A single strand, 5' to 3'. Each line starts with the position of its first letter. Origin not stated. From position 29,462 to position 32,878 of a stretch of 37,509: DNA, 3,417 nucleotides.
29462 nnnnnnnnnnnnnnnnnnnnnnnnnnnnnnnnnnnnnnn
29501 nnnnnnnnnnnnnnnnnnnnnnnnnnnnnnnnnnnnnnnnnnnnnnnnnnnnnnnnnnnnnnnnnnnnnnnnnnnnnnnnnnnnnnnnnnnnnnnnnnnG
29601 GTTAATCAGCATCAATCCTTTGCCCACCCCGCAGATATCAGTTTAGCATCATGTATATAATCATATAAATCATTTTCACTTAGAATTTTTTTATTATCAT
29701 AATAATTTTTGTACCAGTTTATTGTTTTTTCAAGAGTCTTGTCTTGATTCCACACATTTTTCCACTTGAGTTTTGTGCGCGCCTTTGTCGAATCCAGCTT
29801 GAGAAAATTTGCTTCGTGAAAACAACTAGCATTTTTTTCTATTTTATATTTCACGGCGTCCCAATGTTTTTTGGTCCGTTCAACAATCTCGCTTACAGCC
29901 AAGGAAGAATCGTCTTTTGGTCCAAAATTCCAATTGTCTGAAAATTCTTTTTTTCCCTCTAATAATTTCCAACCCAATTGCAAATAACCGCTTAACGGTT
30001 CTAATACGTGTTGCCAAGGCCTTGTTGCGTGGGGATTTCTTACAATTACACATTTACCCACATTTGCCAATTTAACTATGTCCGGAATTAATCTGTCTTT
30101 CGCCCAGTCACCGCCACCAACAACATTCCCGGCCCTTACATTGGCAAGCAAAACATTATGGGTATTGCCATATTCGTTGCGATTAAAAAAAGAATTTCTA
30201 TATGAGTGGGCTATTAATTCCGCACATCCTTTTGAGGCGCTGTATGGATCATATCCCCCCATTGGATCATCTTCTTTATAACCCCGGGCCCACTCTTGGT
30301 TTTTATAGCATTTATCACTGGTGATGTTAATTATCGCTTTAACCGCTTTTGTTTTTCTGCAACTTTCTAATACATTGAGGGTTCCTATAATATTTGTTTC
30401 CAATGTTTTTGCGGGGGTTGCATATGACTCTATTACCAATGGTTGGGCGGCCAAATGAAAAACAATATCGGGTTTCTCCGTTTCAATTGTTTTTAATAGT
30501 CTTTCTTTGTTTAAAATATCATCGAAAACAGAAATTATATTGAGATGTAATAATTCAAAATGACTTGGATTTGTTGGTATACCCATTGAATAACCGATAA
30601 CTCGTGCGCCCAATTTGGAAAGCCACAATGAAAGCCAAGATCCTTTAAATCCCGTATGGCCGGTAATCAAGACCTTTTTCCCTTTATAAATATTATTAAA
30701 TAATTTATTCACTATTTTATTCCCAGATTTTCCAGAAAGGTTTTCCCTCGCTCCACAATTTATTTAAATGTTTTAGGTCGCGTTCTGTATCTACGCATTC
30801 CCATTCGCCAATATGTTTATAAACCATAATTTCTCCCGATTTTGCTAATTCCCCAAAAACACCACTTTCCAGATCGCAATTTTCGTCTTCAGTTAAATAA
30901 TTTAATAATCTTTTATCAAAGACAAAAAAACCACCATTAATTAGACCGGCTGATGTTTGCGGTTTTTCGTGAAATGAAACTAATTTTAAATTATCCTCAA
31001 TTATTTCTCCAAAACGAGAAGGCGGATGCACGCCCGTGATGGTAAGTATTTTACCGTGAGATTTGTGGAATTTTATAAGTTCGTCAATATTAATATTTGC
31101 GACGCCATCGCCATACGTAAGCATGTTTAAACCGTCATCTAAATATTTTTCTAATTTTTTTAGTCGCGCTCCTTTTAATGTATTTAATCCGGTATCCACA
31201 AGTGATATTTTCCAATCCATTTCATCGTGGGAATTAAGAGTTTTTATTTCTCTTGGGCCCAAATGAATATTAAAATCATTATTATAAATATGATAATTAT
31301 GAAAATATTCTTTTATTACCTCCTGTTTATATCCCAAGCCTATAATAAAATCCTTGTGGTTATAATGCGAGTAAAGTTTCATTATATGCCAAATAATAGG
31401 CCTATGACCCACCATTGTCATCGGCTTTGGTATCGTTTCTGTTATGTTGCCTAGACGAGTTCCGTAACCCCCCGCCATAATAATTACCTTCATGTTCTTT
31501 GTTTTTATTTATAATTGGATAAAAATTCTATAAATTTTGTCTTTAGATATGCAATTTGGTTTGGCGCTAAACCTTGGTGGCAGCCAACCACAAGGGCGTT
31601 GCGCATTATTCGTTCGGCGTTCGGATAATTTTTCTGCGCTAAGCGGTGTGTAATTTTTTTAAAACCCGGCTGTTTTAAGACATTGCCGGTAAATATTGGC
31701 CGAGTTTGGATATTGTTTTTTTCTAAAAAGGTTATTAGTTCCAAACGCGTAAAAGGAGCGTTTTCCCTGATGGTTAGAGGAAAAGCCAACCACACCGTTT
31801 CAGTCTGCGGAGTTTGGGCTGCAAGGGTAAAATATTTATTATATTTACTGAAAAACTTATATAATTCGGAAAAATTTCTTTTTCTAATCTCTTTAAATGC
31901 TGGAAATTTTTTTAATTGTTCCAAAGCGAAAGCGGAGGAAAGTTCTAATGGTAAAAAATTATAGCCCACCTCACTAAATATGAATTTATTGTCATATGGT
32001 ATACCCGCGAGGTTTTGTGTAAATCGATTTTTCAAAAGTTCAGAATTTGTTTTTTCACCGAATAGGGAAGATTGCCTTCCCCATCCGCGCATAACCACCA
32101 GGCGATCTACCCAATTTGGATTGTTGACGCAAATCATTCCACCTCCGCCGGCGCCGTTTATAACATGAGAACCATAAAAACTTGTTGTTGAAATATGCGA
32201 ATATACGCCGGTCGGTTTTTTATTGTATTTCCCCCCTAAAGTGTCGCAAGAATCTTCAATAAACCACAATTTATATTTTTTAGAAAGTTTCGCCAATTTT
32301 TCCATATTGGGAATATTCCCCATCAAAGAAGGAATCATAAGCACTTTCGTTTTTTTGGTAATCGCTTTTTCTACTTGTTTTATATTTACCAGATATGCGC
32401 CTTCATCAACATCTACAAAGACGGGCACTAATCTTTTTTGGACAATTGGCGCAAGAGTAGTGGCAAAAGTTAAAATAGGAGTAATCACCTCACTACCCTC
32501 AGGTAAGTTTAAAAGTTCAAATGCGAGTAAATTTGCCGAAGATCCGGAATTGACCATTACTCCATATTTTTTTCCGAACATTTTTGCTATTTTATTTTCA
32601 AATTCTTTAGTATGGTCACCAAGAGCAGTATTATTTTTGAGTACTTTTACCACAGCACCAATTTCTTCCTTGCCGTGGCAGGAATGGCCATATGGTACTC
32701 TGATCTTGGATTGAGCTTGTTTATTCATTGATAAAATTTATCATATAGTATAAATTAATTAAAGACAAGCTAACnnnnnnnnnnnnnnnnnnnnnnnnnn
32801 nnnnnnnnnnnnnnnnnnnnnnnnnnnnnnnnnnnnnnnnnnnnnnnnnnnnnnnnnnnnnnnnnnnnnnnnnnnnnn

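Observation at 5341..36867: GT-C-centred glycosylation super-locus with no recognisable Wzx/Wzy-polymerase/initiating-PGT logic, next to a surface-layer-like protein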

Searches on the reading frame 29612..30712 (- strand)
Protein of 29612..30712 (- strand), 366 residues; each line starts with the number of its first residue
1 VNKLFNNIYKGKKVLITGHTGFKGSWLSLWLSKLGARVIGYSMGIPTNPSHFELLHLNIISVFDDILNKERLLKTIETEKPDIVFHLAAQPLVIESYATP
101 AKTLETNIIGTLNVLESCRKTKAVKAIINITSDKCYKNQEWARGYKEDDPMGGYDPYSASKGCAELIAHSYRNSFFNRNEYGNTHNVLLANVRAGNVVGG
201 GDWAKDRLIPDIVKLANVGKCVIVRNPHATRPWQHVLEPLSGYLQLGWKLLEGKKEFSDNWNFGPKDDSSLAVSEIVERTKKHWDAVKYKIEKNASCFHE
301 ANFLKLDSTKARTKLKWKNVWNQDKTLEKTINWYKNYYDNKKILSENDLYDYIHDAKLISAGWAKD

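Call 6: search_protein_families(library=pfam, proteins=[window:29612-30712:-], max_evalue=0.01)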
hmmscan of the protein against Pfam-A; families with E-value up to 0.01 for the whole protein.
window:29612-30712:- (366 aa): 6 families
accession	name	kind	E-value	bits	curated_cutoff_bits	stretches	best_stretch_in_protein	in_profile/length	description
PF16363.11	GDP_Man_Dehyd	-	8.7e-34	117.9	27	1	15-329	1-331/332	GDP-mannose 4,6 dehydratase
PF01370.27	Epimerase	-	1.8e-29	103.3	20.9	1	14-238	1-216/240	NAD dependent epimerase/dehydratase family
PF02719.21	Polysacc_synt_2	-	7.5e-14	52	20.2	1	55-231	52-201/293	Polysaccharide biosynthesis protein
PF04321.23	RmlD_sub_bind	-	9.6e-08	31.9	27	1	13-165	2-133/287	RmlD substrate binding domain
PF01073.25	3Beta_HSD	-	2e-06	27.5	22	1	15-170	1-159/280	3-beta hydroxysteroid dehydrogenase/isomerase family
PF07993.18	NAD_binding_4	-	6.2e-06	26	20.1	1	78-172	86-192/258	Male sterility protein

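Call 20: search_protein_families(library=ncbifam, proteins=[window:29612-30712:-], max_evalue=0.00001)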
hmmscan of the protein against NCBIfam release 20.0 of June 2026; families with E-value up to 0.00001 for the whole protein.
window:29612-30712:- (366 aa): 14 families
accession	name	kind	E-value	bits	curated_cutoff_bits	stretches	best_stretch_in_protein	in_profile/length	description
TIGR02622.1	CDP_4_6_dhtase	equivalog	1.7e-144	481.3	278.45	1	8-342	1-338/352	CDP-glucose 4,6-dehydratase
TIGR01181.1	dTDP_gluc_dehyt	equivalog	2.6e-27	95.8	365.1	1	13-337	1-314/321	dTDP-glucose 4,6-dehydratase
TIGR01179.1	galE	equivalog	5.1e-21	74.8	262.3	1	13-337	1-328/332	UDP-glucose 4-epimerase GalE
TIGR04180.1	EDH_00030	hypoth_equivalog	2.1e-20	73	475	1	14-282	1-254/297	NAD-dependent 4,6-dehydratase LegB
TIGR01472.1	gmd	equivalog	1.1e-15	57.7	415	1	12-176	1-174/342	GDP-mannose 4,6-dehydratase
NF007490.0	PRK10084.1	subfamily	6.7e-11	41.8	649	1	62-337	53-337/361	dTDP-glucose 4,6-dehydratase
NF007582.0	PRK10217.1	equivalog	3.1e-10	39.7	698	1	13-236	3-229/355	dTDP-glucose 4,6-dehydratase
NF042423.1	oxyalk_red_Shew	equivalog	1.9e-09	37.1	580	1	11-166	8-154/331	2-alkyl-3-oxoalkanoate reductase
NF042422.1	oxyalk_red_OleD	equivalog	3.1e-09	36.6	580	1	13-225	2-193/329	2-alkyl-3-oxoalkanoate reductase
TIGR03589.1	PseB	equivalog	1.2e-08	34.3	407.75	1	10-136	3-129/324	UDP-N-acetylglucosamine 4,6-dehydratase (inverting)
NF007956.0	PRK10675.1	subfamily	5.2e-08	32.4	394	1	13-167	2-159/338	UDP-glucose 4-epimerase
TIGR01214.1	rmlD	equivalog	2.9e-07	29.9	224.05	1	13-172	1-139/285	dTDP-4-dehydrorhamnose reductase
TIGR03466.1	HpnA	hypoth_equivalog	3.4e-07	29.5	367.65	0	13-151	2-132/327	hopanoid-associated sugar epimerase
NF041015.1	UDPsulfquin_syn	equivalog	5e-07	29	575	1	58-128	67-140/384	UDP-sulfoquinovose synthase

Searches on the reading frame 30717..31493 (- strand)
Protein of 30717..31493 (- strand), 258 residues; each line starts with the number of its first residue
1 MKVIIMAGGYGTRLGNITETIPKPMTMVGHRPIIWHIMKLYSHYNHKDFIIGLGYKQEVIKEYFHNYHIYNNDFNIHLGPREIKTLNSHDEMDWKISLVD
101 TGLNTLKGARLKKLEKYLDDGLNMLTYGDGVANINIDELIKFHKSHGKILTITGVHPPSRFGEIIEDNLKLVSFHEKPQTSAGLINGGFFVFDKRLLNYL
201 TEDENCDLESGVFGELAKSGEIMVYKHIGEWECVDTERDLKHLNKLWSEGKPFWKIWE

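Call 6: search_protein_families(library=pfam, proteins=[window:30717-31493:-], max_evalue=0.01)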
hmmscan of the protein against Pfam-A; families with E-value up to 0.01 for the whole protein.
window:30717-31493:- (258 aa): 2 families
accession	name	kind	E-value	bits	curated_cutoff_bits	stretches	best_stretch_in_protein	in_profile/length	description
PF00483.29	NTP_transferase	-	4.2e-21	76.1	21.2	1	2-203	1-195/245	Nucleotidyl transferase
PF12804.13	NTP_transf_3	-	0.0002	22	27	1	3-57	1-50/160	MobA-like NTP transferase domain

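Call 20: search_protein_families(library=ncbifam, proteins=[window:30717-31493:-], max_evalue=0.00001)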
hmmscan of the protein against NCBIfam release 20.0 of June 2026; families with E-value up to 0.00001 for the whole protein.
window:30717-31493:- (258 aa): 15 families
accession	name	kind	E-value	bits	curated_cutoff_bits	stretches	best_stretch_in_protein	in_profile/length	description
TIGR02623.1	G1P_cyt_trans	equivalog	1.1e-87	293.7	300.25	1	1-257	1-255/255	glucose-1-phosphate cytidylyltransferase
TIGR03992.1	Arch_glmU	subfamily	1.4e-23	83.4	292.1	2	1-68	1-68/393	bifunctional sugar-1-phosphate nucleotidylyltransferase/acetyltransferase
NF049965.1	GlMnHpPGnyltfHddC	equivalog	1.8e-21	76.8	300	1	1-207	1-182/221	D-glycero-D-manno-heptose 1-phosphate guanosyltransferase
NF052502.1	man1P_GTase_Rv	exception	4.2e-18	65.3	440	1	3-233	3-216/352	mannose-1-phosphate guanylyltransferase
NF041173.1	Sug_nt_acttase_Thmprot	equivalog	3.3e-15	55.9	600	1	1-246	1-226/405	bifunctional sugar-1-phosphate nucleotidylyltransferase/acetyltransferase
NF041313.1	UDPGP_AglF_Halo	equivalog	3.9e-14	52.7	400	1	1-66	1-66/234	UTP--glucose-1-phosphate uridylyltransferase AglF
NF003670.0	PRK05293.1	equivalog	1.1e-11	44.4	470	1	4-238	8-249/382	glucose-1-phosphate adenylyltransferase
NF045761.1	NAMPUrTaseMurU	equivalog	3.5e-11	43.4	250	1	1-71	1-71/226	N-acetylmuramate alpha-1-phosphate uridylyltransferase MurU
TIGR02091.1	glgC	equivalog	9.5e-11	41.4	424.9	1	3-236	3-248/364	glucose-1-phosphate adenylyltransferase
TIGR01208.1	rmlA_long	equivalog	3.1e-09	36.2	320.25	1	2-194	1-176/353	glucose-1-phosphate thymidylyltransferase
TIGR01173.1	glmU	equivalog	3.8e-08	32.6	366.85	1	1-197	1-177/452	bifunctional UDP-N-acetylglucosamine diphosphorylase/glucosamine-1-phosphate N-acetyltransferase GlmU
NF041135.1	IPPtranDIPPsyn_Thcocales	equivalog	7.5e-08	31.8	580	0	1-67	1-64/419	bifunctional L-myo-inositol-1-phosphate cytidylyltransferase/CDP-L-myo-inositol myo-inositolphosphotransferase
NF001947.0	PRK00725.1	subfamily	2.8e-06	26.3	470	0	3-214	19-238/426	glucose-1-phosphate adenylyltransferase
TIGR01099.1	galU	equivalog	4e-06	26.6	326.8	1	1-71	2-72/261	UTP--glucose-1-phosphate uridylyltransferase GalU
NF002023.0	PRK00844.1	subfamily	5.1e-06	25.6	458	0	128-227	126-244/408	glucose-1-phosphate adenylyltransferase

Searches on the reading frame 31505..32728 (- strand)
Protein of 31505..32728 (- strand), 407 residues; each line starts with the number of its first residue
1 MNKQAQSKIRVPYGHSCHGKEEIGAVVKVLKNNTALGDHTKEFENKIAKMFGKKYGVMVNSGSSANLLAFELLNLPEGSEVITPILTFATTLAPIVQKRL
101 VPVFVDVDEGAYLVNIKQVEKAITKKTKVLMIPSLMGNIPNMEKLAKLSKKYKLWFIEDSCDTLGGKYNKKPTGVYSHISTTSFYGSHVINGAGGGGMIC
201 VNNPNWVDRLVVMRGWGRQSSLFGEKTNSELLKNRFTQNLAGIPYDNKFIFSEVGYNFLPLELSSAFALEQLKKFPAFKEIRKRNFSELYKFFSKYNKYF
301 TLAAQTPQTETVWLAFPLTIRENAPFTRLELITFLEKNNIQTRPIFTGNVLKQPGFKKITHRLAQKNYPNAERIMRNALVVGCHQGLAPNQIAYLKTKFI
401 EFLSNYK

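Call 6: search_protein_families(library=pfam, proteins=[window:31505-32728:-], max_evalue=0.01)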
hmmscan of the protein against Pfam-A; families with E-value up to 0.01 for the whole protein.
window:31505-32728:- (407 aa): 5 families
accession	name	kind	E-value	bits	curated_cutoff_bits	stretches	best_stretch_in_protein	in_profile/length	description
PF01041.23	DegT_DnrJ_EryC1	-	2e-72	244.9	19.8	1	18-394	3-354/360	DegT/DnrJ/EryC1/StrS aminotransferase family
PF00155.27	Aminotran_1_2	-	2.2e-08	34.1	19.7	1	38-159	42-185/361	Aminotransferase class I and II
PF01053.26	Cys_Met_Meta_PP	-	9.6e-07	28.1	27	1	40-215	54-228/381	Cys/Met metabolism PLP-dependent enzyme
PF01212.27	Beta_elim_lyase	-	1.1e-05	25.3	27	1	39-128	33-123/288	Beta-eliminating lyase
PF00266.25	Aminotran_5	-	0.00054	19.5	21.5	1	36-165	41-181/371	Aminotransferase class-V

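Call 20: search_protein_families(library=ncbifam, proteins=[window:31505-32728:-], max_evalue=0.00001)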
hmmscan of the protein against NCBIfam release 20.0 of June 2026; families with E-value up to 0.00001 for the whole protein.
window:31505-32728:- (407 aa): 9 families
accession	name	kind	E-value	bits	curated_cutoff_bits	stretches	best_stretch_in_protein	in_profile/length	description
NF011936.0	PRK15407.1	equivalog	2.8e-103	345.9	423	1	5-404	31-437/440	lipopolysaccharide biosynthesis protein RfbH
TIGR03588.1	PseC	equivalog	7.3e-50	170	423.5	1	11-399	2-376/380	UDP-4-amino-4,6-dideoxy-N-acetyl-beta-L-altrosamine transaminase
TIGR04181.1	NHT_00031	hypoth_equivalog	1.5e-45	155.7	420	2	35-210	27-217/359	LegC family aminotransferase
NF008687.0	PRK11706.1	equivalog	4.4e-39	134.3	375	1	11-342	2-316/375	dTDP-4-amino-4,6-dideoxygalactose transaminase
TIGR02379.1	ECA_wecE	subfamily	1.1e-32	113.2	434.85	1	11-342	2-317/376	dTDP-4-amino-4,6-dideoxy-D-glucose transaminase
NF008658.2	PRK11658.1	equivalog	4.4e-31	107.9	631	1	11-353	5-331/379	UDP-4-amino-4-deoxy-L-arabinose aminotransferase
TIGR04427.1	PLP_DesI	equivalog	1.5e-23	83.6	650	1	34-219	48-230/390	dTDP-4-dehydro-6-deoxyglucose aminotransferase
TIGR01977.1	am_tr_V_EF2568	hypoth_equivalog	3.5e-06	26.3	377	1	77-223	85-233/376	cysteine desulfurase family protein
NF005744.0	PRK07568.1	subfamily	9.2e-06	24.7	389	0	54-160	88-202/398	pyridoxal phosphate-dependent aminotransferase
